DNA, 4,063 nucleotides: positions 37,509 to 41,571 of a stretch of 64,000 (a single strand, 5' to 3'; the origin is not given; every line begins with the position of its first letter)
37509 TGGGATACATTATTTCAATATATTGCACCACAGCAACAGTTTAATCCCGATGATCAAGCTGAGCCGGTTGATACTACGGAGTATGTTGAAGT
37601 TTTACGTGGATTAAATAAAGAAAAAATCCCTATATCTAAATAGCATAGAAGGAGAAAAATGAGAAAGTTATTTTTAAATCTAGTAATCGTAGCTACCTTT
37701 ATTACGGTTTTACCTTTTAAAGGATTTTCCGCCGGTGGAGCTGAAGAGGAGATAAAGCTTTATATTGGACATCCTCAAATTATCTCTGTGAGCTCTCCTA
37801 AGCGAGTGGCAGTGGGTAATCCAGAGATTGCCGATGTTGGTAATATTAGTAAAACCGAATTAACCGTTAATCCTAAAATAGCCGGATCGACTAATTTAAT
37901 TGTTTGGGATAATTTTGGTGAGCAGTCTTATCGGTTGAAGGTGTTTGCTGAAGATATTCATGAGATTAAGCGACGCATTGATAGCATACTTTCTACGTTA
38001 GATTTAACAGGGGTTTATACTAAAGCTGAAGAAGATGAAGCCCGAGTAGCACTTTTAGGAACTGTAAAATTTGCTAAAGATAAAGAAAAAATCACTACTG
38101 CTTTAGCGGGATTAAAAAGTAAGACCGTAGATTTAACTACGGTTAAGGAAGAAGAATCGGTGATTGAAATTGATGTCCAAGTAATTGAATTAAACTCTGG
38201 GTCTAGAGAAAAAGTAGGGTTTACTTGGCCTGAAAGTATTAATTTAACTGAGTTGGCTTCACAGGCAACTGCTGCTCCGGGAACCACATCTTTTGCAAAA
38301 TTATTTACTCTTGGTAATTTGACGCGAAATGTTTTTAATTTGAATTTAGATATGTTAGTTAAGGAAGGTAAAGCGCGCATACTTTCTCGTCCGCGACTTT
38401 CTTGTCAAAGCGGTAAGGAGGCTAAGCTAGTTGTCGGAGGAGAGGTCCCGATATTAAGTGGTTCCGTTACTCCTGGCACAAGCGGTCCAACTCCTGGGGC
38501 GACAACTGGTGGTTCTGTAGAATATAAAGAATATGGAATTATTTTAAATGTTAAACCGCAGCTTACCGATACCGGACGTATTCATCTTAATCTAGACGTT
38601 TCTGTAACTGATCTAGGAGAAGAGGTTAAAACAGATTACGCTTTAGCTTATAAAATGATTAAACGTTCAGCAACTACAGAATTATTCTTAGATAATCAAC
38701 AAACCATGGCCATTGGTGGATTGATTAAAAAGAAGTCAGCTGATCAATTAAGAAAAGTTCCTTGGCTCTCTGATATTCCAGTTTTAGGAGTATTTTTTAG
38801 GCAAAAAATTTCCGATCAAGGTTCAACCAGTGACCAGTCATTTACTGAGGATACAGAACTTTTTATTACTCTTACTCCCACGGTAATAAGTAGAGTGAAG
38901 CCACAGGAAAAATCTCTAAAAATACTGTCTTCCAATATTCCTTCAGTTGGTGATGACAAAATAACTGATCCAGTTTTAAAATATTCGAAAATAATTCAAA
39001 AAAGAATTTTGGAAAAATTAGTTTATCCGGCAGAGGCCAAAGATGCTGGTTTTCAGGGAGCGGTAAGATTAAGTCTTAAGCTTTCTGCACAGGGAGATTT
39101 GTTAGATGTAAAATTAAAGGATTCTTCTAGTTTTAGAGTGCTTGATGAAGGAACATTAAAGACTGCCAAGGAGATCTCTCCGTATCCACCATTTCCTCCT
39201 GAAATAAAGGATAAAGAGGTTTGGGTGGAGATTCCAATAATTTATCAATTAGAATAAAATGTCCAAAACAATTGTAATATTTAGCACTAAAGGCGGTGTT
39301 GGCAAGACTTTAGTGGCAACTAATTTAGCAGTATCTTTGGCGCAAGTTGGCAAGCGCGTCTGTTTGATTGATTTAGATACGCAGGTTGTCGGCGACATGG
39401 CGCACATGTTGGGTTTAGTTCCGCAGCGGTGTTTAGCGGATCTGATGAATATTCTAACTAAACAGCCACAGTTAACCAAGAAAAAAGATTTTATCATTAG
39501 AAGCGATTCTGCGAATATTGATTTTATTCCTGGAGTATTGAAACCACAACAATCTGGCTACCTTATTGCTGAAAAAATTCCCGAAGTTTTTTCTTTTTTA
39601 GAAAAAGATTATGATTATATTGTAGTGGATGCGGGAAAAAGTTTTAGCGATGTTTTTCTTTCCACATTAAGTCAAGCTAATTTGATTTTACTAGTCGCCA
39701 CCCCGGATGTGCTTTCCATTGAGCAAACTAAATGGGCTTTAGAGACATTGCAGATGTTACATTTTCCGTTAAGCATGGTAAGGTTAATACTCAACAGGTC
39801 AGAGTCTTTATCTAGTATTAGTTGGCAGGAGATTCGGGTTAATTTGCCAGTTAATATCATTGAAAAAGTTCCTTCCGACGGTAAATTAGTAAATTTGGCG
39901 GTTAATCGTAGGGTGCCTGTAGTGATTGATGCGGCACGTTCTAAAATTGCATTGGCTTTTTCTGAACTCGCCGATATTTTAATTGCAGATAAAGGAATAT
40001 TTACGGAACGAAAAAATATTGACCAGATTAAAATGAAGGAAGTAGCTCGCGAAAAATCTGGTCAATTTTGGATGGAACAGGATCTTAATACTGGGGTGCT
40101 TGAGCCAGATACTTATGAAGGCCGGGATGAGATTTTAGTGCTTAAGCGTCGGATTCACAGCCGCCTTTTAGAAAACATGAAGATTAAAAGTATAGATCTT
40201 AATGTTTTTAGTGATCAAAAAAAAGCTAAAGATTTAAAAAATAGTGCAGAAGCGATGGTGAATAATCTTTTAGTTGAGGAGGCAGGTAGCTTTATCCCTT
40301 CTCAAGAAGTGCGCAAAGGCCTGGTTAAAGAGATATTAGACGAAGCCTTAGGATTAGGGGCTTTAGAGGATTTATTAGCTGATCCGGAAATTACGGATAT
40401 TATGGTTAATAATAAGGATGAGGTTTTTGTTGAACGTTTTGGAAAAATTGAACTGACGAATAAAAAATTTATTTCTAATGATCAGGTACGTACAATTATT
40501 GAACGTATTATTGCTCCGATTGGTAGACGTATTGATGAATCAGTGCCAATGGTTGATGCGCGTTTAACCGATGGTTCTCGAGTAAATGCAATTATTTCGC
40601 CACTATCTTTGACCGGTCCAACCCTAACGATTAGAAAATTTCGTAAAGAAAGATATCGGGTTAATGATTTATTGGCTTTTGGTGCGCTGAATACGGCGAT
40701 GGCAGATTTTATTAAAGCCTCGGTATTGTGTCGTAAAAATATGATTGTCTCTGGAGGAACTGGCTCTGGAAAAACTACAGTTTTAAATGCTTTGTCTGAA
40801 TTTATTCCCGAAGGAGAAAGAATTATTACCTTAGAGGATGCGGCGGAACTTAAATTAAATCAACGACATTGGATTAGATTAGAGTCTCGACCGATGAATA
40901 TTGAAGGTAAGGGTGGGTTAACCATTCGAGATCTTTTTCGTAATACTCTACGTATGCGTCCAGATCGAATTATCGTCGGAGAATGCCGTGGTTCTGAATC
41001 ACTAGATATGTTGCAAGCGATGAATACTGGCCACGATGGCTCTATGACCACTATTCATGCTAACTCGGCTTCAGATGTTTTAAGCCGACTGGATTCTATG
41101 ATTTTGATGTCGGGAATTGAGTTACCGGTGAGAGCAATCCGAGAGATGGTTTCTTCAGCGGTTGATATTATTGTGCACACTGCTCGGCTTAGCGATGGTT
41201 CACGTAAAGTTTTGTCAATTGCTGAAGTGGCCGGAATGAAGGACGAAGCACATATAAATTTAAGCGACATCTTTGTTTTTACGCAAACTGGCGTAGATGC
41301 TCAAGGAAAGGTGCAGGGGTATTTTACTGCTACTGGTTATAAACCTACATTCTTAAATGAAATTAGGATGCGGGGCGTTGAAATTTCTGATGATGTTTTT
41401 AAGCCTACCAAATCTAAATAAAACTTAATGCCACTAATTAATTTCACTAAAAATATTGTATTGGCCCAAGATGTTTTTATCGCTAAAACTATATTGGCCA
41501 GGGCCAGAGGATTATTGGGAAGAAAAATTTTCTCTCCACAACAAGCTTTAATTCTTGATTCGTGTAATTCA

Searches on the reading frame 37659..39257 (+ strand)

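Call 20: search_protein_families(library=pfam, proteins=[window:37659-39257:+], max_evalue=0.001)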
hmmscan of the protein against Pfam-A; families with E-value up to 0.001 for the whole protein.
window:37659-39257:+ (532 aa): 4 families
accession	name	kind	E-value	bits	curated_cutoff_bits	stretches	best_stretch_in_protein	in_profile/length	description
PF00263.26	Secretin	-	1.2e-37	129.6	27.5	1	233-410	2-168/169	Bacterial type II and III secretion system protein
PF03544.19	TonB_C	-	5.7e-15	56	24.6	1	453-531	2-79/79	Gram-negative bacterial TonB protein C-terminal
PF13629.12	T2SS-T3SS_pil_N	-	4.9e-14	52.2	23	1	29-95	2-69/72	Pilus formation protein N terminal region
PF13103.11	TonB_2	-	0.00029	21.3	22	1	442-525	4-83/85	TonB C terminal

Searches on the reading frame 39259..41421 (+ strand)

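Call 20: search_protein_families(library=pfam, proteins=[window:39259-41421:+], max_evalue=0.001)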
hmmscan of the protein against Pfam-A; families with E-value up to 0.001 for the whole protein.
window:39259-41421:+ (720 aa): 14 families
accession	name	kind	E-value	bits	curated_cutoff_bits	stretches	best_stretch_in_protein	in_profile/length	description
PF00437.27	T2SSE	-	1.6e-62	211.8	24.9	1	365-643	4-279/370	Type II/IV secretion system protein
PF13614.12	AAA_31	-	5e-20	72.6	27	1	3-165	2-165/177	AAA domain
PF01656.29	CbiA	-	3.9e-17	62.8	25.4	1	5-212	1-117/125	CobQ/CobB/MinD/ParA nucleotide binding domain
PF10609.15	ParA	-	5.8e-14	52.5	27.1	1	2-172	3-168/246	NUBPL iron-transfer P-loop NTPase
PF02374.21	ArsA_ATPase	-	9.9e-06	25.4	24.3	1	4-40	2-38/305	Anion-transporting ATPase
PF09140.17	MipZ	-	1.1e-05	25.4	20.7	1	4-43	2-41/262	ATPase MipZ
PF06564.18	CBP_BcsQ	-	3.2e-05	24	21.3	0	5-41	4-40/234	Cellulose biosynthesis protein BcsQ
PF00142.24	Fer4_NifH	-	4.9e-05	23.4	25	0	6-42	3-39/271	4Fe-4S iron sulfur cluster binding proteins, NifH/frxC family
PF13245.12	AAA_19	-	7.5e-05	23.4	25.1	0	489-520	8-39/134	AAA domain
PF13401.12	AAA_22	-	0.00025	21.8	27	0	493-526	6-33/130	AAA domain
PF13604.12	AAA_30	-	0.00031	21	27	0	494-522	20-49/191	AAA domain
PF20720.3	nSTAND3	-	0.00055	20.1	27.2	0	493-532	18-58/155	Novel STAND NTPase 3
PF13500.12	AAA_26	-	0.00071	19.9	27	0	3-30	1-28/198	AAA domain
PF25199.1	nSTAND_NTPase5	-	0.00089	19.5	34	0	493-537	42-88/145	Novel STAND NTPase 5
